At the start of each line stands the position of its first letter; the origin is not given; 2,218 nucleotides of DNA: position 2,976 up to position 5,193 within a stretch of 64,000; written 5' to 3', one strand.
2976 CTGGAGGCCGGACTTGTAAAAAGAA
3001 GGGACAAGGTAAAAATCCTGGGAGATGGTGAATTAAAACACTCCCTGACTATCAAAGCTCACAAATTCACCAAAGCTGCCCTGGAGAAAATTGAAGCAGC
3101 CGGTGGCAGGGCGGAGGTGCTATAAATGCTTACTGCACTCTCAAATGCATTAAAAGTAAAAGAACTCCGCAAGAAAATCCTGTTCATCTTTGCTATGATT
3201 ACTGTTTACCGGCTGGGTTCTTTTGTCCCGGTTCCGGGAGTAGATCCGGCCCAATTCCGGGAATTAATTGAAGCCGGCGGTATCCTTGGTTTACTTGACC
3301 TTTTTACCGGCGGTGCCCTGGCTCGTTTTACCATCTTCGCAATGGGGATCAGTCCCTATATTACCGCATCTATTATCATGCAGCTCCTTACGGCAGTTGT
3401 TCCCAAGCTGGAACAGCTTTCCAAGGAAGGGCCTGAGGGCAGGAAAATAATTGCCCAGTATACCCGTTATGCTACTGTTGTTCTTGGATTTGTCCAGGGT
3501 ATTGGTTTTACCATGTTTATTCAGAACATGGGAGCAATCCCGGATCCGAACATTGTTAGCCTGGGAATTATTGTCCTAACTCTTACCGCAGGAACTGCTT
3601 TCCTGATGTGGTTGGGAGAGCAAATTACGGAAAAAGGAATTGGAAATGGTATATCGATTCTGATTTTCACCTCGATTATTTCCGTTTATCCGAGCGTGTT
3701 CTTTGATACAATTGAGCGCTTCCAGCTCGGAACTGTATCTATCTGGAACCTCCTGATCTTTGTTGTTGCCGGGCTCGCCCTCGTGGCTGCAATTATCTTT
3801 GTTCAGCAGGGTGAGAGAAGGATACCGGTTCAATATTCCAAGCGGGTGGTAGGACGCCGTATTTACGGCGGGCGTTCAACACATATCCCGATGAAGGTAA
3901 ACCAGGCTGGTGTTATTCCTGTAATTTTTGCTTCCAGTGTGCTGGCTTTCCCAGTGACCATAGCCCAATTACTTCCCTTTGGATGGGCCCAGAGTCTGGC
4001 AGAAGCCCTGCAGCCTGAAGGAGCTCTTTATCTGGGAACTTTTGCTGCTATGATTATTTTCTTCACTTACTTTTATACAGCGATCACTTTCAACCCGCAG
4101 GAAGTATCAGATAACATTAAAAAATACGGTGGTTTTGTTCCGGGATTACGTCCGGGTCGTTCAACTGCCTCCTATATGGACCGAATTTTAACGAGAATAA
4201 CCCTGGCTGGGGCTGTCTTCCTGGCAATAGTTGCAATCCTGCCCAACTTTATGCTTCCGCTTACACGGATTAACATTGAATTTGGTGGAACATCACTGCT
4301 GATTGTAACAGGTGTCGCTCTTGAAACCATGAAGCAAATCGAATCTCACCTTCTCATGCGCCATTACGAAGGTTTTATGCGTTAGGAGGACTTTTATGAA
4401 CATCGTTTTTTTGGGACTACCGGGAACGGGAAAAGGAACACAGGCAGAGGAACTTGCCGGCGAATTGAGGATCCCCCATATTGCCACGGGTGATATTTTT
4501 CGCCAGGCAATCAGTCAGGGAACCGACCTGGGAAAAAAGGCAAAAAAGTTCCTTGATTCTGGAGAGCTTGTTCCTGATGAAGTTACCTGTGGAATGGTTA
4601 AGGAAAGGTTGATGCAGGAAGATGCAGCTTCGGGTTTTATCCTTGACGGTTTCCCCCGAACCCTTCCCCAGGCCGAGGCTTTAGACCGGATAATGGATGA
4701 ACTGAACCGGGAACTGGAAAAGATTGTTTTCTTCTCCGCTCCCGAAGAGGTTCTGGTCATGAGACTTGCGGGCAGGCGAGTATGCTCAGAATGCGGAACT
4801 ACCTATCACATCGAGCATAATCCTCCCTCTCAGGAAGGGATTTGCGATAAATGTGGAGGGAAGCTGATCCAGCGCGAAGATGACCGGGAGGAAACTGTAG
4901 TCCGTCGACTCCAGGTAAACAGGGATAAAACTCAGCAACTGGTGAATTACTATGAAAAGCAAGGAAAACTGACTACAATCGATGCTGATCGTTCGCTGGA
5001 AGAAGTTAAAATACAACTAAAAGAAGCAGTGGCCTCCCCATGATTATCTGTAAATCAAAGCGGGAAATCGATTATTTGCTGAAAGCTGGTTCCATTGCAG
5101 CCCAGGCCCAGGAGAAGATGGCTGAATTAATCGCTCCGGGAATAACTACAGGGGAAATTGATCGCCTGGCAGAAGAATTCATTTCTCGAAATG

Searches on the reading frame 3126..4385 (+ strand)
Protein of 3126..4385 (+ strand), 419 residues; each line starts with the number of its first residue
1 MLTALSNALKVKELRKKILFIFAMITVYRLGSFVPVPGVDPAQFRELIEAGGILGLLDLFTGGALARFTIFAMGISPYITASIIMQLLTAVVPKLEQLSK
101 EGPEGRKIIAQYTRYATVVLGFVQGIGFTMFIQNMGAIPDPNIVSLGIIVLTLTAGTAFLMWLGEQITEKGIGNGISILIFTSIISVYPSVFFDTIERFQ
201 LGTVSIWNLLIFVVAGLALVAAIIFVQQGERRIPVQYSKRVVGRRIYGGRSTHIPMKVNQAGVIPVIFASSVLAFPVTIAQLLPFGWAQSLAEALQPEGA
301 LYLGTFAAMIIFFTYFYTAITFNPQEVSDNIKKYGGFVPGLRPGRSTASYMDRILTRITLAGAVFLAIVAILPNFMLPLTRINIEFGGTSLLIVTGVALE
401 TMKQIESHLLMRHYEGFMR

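Call 55: search_protein_families(library=pfam, proteins=[window:3126-4385:+], max_evalue=0.00001)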
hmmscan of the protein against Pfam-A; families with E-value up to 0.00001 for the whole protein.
window:3126-4385:+ (419 aa): 1 family
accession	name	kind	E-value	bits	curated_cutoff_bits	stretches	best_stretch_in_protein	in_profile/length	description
PF00344.25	SecY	-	5.9e-115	384.3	32.2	1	69-402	1-306/306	SecY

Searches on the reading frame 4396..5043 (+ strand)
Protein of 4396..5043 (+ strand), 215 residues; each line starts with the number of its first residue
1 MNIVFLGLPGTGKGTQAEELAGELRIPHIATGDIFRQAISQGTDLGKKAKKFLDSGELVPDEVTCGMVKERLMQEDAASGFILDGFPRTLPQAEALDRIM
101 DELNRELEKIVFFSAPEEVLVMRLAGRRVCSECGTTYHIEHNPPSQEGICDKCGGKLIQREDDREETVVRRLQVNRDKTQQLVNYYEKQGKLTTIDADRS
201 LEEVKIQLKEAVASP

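Call 55: search_protein_families(library=pfam, proteins=[window:4396-5043:+], max_evalue=0.00001)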
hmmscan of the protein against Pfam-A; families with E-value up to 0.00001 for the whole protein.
window:4396-5043:+ (215 aa): 4 families
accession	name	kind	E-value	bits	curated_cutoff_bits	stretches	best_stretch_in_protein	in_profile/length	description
PF00406.28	ADK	-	3.3e-53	180.3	26.8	1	6-190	2-150/151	Adenylate kinase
PF13207.12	AAA_17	-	3.8e-29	102.1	27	1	6-128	1-123/136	AAA domain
PF05191.20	ADK_lid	-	4.4e-19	68.5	26.6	1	127-162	1-36/36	Adenylate kinase, active site lid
PF13671.12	AAA_33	-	7.8e-06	26.7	27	0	3-128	2-119/143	AAA domain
